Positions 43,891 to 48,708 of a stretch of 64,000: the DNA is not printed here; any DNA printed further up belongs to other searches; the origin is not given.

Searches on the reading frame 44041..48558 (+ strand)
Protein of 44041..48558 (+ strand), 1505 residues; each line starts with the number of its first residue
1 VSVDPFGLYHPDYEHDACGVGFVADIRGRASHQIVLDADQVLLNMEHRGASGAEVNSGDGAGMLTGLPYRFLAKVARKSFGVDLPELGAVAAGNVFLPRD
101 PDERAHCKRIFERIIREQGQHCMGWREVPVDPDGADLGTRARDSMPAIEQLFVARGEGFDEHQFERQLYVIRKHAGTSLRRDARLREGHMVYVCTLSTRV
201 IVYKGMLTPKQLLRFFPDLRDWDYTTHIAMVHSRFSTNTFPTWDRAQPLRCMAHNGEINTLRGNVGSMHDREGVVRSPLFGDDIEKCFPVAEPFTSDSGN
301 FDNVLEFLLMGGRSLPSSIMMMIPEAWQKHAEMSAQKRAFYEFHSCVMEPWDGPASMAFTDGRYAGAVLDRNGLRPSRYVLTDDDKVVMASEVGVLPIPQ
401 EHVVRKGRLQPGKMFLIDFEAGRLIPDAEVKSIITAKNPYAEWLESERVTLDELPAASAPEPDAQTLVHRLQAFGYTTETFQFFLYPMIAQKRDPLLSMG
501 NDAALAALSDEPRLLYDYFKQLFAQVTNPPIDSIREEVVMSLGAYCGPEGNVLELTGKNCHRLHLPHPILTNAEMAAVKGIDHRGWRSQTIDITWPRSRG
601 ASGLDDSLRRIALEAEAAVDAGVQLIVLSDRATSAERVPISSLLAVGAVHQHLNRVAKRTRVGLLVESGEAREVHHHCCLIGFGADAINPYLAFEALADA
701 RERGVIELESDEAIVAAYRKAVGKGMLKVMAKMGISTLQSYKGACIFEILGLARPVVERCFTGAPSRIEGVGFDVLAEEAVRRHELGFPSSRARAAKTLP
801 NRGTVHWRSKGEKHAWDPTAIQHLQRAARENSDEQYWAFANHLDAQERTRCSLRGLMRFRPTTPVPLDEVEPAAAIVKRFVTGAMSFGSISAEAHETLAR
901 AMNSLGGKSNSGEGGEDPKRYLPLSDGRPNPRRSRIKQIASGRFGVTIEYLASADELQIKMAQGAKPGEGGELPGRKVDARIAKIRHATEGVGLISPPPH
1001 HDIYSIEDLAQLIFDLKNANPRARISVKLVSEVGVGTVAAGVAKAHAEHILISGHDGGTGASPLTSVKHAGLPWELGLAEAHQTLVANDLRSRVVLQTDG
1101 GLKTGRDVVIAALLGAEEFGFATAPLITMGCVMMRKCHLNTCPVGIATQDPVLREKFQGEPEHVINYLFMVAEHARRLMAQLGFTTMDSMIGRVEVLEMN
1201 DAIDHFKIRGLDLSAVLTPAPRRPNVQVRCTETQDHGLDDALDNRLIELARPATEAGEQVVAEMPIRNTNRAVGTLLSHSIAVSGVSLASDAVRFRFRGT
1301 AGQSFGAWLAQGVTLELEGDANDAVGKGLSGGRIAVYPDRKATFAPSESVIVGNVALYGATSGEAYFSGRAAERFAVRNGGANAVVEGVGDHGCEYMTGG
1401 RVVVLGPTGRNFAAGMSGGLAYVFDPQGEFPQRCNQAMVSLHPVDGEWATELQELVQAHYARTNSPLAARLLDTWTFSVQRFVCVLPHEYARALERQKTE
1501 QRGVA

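Call 31: search_protein_families(library=pfam, proteins=[window:44041-48558:+])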
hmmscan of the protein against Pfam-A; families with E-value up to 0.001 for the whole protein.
window:44041-48558:+ (1505 aa): 4 families
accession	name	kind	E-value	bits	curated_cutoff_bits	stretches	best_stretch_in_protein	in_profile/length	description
PF00310.26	GATase_2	-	2.7e-174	580.3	19.9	1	18-443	1-420/420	Glutamine amidotransferases class-II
PF01645.23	Glu_synthase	-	2.2e-149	498.1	20.4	1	816-1184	3-368/369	Conserved region in glutamate synthase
PF04898.20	Glu_syn_central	-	5e-111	371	22.8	1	470-752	2-276/277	Glutamate synthase central domain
PF01493.24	GXGXG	-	3.9e-78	261.8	32.5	1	1264-1446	1-185/190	GXGXG motif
